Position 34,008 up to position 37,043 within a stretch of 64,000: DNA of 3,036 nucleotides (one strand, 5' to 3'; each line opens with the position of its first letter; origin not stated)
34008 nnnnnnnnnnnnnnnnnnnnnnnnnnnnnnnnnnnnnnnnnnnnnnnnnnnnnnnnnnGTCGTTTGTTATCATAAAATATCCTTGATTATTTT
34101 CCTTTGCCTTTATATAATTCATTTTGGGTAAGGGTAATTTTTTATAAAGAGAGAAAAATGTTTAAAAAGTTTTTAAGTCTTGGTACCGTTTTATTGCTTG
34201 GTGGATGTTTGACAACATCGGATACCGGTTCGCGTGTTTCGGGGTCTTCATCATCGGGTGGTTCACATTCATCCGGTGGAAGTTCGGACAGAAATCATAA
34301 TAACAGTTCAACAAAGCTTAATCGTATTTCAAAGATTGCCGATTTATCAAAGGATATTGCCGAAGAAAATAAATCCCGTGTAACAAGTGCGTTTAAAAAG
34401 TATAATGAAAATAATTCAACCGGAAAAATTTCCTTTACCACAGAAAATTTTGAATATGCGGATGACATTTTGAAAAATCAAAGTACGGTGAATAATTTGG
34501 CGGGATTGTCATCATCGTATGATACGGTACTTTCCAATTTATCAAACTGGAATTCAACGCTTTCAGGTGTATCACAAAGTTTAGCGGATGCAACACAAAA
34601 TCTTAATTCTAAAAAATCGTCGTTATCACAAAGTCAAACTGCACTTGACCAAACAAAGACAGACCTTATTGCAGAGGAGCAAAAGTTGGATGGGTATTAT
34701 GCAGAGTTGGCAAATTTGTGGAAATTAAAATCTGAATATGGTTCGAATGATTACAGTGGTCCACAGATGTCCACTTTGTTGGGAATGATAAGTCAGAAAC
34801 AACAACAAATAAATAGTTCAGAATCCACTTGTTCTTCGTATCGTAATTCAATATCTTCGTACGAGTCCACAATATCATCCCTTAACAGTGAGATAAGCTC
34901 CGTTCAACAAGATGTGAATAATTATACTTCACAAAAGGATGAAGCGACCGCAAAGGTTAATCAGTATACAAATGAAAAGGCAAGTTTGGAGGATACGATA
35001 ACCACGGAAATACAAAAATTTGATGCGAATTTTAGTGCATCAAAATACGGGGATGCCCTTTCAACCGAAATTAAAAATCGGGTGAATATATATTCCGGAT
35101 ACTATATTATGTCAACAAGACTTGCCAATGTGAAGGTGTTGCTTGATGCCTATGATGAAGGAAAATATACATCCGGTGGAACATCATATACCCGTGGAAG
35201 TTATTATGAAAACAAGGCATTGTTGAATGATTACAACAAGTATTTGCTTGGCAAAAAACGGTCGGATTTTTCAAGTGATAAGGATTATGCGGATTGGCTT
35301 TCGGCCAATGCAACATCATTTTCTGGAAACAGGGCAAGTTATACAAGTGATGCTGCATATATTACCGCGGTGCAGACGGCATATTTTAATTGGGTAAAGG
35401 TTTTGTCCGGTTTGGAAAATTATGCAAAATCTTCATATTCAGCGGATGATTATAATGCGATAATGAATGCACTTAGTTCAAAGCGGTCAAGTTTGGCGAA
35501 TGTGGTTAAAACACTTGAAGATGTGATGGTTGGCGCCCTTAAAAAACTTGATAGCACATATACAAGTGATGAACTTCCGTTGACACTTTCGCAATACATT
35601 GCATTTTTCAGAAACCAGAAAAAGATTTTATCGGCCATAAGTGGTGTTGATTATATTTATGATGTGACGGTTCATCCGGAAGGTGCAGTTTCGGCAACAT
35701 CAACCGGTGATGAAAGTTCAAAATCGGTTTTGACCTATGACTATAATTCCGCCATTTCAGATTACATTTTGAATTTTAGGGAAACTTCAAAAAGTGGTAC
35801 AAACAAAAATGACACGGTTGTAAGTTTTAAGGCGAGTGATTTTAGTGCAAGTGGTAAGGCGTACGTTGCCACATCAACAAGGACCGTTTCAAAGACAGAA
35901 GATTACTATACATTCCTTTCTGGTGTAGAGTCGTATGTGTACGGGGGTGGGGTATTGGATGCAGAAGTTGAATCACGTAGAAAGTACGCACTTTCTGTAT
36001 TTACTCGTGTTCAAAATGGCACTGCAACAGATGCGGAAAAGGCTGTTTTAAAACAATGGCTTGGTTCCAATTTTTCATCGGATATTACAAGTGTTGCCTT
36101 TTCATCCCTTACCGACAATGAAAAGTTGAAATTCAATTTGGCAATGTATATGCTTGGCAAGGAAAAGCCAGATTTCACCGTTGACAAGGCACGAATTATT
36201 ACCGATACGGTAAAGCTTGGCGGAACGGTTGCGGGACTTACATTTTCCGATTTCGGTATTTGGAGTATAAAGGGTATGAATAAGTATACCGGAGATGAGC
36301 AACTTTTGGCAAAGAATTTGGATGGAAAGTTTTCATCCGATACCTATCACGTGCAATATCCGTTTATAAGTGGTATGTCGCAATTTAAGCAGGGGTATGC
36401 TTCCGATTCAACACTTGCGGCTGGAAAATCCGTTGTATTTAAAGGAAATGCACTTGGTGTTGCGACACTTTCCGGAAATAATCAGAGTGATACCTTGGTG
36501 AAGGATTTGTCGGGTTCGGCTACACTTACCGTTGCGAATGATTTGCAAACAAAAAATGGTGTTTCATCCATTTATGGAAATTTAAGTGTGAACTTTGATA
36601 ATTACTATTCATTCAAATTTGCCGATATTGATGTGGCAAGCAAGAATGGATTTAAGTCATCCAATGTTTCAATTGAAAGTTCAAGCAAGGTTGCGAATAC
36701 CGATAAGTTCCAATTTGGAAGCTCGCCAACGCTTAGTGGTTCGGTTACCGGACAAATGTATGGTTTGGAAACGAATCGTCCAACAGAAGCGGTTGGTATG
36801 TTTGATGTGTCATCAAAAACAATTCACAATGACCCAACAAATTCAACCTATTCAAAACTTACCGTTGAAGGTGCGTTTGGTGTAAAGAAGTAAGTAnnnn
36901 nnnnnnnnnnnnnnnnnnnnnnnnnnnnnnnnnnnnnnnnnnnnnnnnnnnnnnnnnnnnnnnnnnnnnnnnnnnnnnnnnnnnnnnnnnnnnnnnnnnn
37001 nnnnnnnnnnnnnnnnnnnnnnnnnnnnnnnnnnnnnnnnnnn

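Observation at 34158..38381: Slam-like translocon coupled to a giant novel surface lipoprotein (SLP-Slam operon) in a putative alphaproteobacterium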

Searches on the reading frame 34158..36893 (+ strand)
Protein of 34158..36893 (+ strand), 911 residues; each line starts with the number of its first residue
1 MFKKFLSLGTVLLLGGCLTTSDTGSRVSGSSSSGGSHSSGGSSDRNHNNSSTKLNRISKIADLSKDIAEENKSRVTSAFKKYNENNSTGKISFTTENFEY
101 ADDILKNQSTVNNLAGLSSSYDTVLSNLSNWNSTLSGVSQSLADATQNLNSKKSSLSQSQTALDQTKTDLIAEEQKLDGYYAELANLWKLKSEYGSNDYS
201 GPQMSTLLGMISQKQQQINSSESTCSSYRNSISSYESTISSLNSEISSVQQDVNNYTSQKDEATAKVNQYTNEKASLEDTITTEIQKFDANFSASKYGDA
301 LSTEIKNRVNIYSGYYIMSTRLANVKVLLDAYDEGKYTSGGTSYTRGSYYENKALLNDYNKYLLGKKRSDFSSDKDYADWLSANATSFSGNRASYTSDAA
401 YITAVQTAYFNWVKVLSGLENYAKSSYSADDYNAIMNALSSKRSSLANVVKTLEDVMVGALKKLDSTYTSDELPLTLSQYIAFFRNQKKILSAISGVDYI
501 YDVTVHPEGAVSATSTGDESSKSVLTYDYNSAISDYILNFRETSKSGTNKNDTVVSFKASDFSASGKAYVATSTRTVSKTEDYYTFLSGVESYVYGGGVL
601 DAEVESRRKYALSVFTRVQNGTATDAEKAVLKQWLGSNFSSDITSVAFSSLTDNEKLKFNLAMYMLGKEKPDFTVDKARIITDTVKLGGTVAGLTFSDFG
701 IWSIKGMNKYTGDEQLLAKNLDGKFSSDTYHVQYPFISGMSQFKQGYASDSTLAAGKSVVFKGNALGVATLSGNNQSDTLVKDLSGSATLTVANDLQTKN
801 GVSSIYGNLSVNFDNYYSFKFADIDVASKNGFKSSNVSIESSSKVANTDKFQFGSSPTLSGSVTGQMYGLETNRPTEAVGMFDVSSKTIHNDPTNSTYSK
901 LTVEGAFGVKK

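Call 3: search_protein_families(library=pfam, proteins=[window:34158-36893:+], max_evalue=1)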
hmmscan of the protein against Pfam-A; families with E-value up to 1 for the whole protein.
window:34158-36893:+ (911 aa): 30 families (the best 25 are shown)
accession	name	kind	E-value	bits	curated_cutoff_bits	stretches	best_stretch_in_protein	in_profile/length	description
PF25764.1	KIF21A_4th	-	2.1e-05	24.7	33.1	1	211-281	37-113/183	KIF21A-like domain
PF06005.17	ZapB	-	0.00014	22.7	31.5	1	238-289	19-70/71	Cell division protein ZapB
PF24627.1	PUMA_CC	-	0.00042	20.7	30.1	1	211-273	3-65/74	PUMA coiled-coil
PF02050.21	FliJ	-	0.00056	20.6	28.4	1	211-288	28-103/123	Flagellar FliJ protein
PF12325.13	TMF_TATA_bd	-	0.0024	18.4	29.1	1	221-280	3-62/115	TATA element modulatory factor 1 TATA binding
PF07926.17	TPR_MLP1_2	-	0.003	18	36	1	67-171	12-116/129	TPR/MLP1/MLP2-like protein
PF01576.24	Myosin_tail_1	-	0.003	15.9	38.1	1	114-285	347-509/1081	Myosin tail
PF08317.16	Spc7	-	0.0093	15.8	34.5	0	236-287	139-190/196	Spc7 kinetochore protein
PF24319.2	DUF7491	-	0.017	15.8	30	1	206-278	18-90/90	Coiled-coil region of unknown function (DUF7491)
PF00038.26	Filament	-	0.017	15.2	40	1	209-288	32-112/313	Intermediate filament protein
PF17675.6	APG6_N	-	0.02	15.8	45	1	211-284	11-86/132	Apg6 coiled-coil region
PF20667.3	Sec10_N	-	0.036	14.6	27.4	0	230-294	3-67/118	Exocyst complex component Sec10, N-terminal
PF04859.17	DUF641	-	0.04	14.7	27.6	1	182-254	48-122/127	Plant protein of unknown function (DUF641)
PF06009.19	Laminin_II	-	0.052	14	33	1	219-286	13-80/138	Laminin Domain II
PF06160.17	EzrA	-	0.061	12.1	39.6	1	173-278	321-427/557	Septation ring formation regulator, EzrA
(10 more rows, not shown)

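Call 4: search_protein_families(library=ncbifam, proteins=[window:34158-36893:+], max_evalue=1)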
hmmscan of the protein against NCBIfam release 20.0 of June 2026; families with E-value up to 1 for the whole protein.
window:34158-36893:+ (911 aa): 25 families
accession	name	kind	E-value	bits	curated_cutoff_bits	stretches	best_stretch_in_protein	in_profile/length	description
NF045487.1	ASRP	equivalog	4.9e-07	28.7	300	1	66-284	66-268/593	archaea-specific SMC-related protein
TIGR02168.1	SMC_prok_B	equivalog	1.9e-06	26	567.35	1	38-283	658-893/1181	chromosome segregation protein SMC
TIGR02169.1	SMC_prok_A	equivalog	5.3e-05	21.1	729.4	1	55-281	273-500/1165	chromosome segregation protein SMC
NF045780.1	TrlF_fam_ATP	equivalog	0.00011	21.1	350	1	59-301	506-752/944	TrlF family AAA-like ATPase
TIGR04523.1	Mplasa_alph_rch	subfamily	0.00021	19.4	270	1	63-282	173-401/745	helix-rich protein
NF040788.1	S-lay_SlaB_Mtsph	equivalog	0.0012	17.8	700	2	207-270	320-383/416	S-layer protein SlaB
TIGR04527.1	mycoplas_twoTM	subfamily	0.0038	16.9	125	1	205-310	50-157/248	MG_279/MG_280 family protein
NF052320.1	Cbp1_fam_LP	subfamily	0.0087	15.6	90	1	189-269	106-183/286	Cbp1 family collagen-binding glycoprotein adhesin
NF038350.1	taxis_HmpF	equivalog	0.014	13.8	200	1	106-185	198-277/553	pilus motility taxis protein HmpF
NF002572.0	PRK02224.1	equivalog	0.022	13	1087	1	58-283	251-430/888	DNA double-strand break repair ATPase Rad50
NF041034.1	Rad50_Sulf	equivalog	0.024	12.5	1000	1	121-310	463-652/872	DNA double-strand break repair ATPase Rad50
NF040738.1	nickel_Mua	equivalog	0.026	14.6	75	1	209-288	21-95/185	nickel-binding protein Mua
NF047515.1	SpiroCoCo_C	equivalog_domain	0.058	12.5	125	1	102-182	90-173/313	SpiroCoCo family coiled-coil protein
NF043058.1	T4SS_LegC2C7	subfamily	0.065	12.2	350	1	92-187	133-225/348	LegC2/C7 family Dot/Icm T4SS effector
NF040598.1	Ala_zip_lipo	subfamily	0.1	13.1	43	1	225-271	18-63/90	Lpp/OprI family alanine-zipper lipoprotein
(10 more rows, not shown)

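Call 5: find_homologous_proteins(query=window:34158-36893:+, max_evalue=0.001)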
Query window:34158-36893:+ (911 aa): 3 proteins with E <= 0.001 among 8000 candidates.
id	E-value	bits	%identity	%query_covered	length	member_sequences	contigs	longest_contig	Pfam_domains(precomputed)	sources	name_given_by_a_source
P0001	0.0e+0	1857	96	100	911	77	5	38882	-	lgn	-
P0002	0.0e+0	1767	93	100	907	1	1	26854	-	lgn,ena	-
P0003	0.0e+0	1082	86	68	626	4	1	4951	-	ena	-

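Call 9: find_related_loci(query=window:34158-36893:+, collection=genome_contigs, flank=10000)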
Query window:34158-36893:+ (911 aa) in genome_contigs; peptide patterns used: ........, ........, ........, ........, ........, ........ (x = any residue, [..] = any of these).
45 stretches matched a pattern, but none encodes a relative of the query by tblastn (E <= 1e-3).

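Call 12: find_encoding_contigs(protein=P0001, flank=10000, max_places=6)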
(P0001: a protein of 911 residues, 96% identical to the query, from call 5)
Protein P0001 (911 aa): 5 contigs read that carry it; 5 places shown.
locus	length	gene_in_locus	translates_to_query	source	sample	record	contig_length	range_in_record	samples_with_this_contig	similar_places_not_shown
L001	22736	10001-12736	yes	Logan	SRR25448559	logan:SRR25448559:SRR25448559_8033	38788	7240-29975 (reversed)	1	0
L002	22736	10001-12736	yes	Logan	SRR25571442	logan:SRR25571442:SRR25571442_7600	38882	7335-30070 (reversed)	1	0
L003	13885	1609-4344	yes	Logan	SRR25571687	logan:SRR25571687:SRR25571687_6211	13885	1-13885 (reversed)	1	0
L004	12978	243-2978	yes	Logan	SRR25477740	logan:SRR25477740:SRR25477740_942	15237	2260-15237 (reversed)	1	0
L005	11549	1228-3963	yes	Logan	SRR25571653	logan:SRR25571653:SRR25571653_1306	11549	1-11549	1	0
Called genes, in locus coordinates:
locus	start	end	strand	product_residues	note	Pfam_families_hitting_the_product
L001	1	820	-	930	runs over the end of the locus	-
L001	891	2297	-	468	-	-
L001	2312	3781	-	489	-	-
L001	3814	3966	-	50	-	-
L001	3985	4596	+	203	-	PF06242:TrcR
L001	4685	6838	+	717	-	PF03979:Sigma70_r1_1 (weak), PF00140:Sigma70_r1_2, PF04546:Sigma70_ner, PF04542:Sigma70_r2, PF04539:Sigma70_r3, PF04545:Sigma70_r4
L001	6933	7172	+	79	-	-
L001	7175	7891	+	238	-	PF01476:LysM (faint), PF13518:HTH_28 (faint), PF01527:HTH_Tnp_1 (faint)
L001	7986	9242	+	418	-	PF00109:ketoacyl-synt, PF00108:Thiolase_N (faint), PF02801:Ketoacyl-synt_C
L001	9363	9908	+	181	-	PF03352:Adenine_glyco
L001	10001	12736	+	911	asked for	-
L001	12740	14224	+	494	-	PF24575:TPR_Slam (weak), PF07719:TPR_2 (faint), PF14559:TPR_19 (weak), PF04575:SlipAM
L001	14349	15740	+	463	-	PF01554:MatE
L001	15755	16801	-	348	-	PF05958:tRNA_U5-meth_tr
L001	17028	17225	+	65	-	PF00313:CSD, PF08206:OB_RNB (weak)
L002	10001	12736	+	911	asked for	-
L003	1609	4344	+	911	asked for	-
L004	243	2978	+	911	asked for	-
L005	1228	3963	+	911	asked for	-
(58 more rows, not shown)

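Call 36: search_protein_families(library=pfam, alignment_id=A1, max_evalue=0.01)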
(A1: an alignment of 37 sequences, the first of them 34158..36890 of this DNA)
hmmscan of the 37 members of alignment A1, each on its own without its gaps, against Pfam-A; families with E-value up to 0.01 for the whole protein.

A. member 1, window:34158-36890:+ (911 aa): 8 families
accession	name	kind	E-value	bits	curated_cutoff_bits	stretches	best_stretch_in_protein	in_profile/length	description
PF25764.1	KIF21A_4th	-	2.1e-05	24.7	33.1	1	211-281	37-113/183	KIF21A-like domain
PF06005.17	ZapB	-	0.00014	22.7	31.5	1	238-289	19-70/71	Cell division protein ZapB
PF24627.1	PUMA_CC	-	0.00042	20.7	30.1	1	211-273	3-65/74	PUMA coiled-coil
PF02050.21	FliJ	-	0.00056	20.6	28.4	0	211-288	28-103/123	Flagellar FliJ protein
PF12325.13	TMF_TATA_bd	-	0.0024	18.4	29.1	1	221-280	3-62/115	TATA element modulatory factor 1 TATA binding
PF07926.17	TPR_MLP1_2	-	0.003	18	36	0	67-171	12-116/129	TPR/MLP1/MLP2-like protein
PF01576.24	Myosin_tail_1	-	0.003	15.9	38.1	1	114-285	347-509/1081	Myosin tail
PF08317.16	Spc7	-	0.0093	15.8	34.5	0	236-287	139-190/196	Spc7 kinetochore protein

B. families by the number of members that match (of 37 scanned): 12 families
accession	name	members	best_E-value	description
PF07926.17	TPR_MLP1_2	2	0.003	TPR/MLP1/MLP2-like protein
PF25764.1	KIF21A_4th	1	2.1e-05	KIF21A-like domain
PF06005.17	ZapB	1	0.00014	Cell division protein ZapB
PF24627.1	PUMA_CC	1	0.00042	PUMA coiled-coil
PF02050.21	FliJ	1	0.00056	Flagellar FliJ protein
PF24381.1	DUF7537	1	0.00089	Family of unknown function (DUF7537)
PF01298.24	TbpB_B_D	1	0.0012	C-lobe and N-lobe beta barrels of Tf-binding protein B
PF12325.13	TMF_TATA_bd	1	0.0024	TATA element modulatory factor 1 TATA binding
PF17892.7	Cadherin_5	1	0.0025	Cadherin-like domain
PF01576.24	Myosin_tail_1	1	0.003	Myosin tail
PF17618.7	SL4P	1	0.0047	Uncharacterized Strongylid L4 protein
PF08317.16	Spc7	1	0.0093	Spc7 kinetochore protein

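Call 62: search_solved_structures(query=A1, max_evalue=1, show_alignments=0)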
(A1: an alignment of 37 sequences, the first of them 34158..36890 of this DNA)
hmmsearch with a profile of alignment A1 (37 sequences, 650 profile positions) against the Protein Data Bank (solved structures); distinct sequences matched with E-value up to 1: 10.
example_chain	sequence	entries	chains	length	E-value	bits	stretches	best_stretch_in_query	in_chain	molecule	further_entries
3lll_A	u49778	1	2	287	0.052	15.5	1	75-201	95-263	Protein kinase C and casein kinase substrate in neurons protein 2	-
13bv_D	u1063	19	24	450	0.086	14.8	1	113-221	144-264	Beclin-1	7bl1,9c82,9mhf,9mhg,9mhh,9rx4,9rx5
7jh6_A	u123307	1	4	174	0.13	14.3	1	72-213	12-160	Two-domain di-Zn(II) and porphyrin-binding protein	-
9nze_A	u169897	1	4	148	0.25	13.3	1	53-172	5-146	De novo designed protein, EPIC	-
9nzg_A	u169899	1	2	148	0.28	13.1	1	53-172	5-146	De novo designed protein, EPIC Q51N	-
1rmf_H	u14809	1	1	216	0.33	12.9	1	513-550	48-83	IGG2A-KAPPA R6.5 FAB (HEAVY CHAIN)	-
3e0l_A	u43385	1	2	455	0.73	11.8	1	46-136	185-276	Guanine deaminase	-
1sxj_A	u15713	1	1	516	0.8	11.6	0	49-160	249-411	Activator 1 95 kDa subunit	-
5xa0_A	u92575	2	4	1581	0.91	11.4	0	137-202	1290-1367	Inositol 1,4,5-trisphosphate receptor type 1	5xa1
9zpd_D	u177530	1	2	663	0.96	11.4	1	113-221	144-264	Beclin-1,Run domain Beclin-1-interacting and cysteine-rich domain-containing protein chime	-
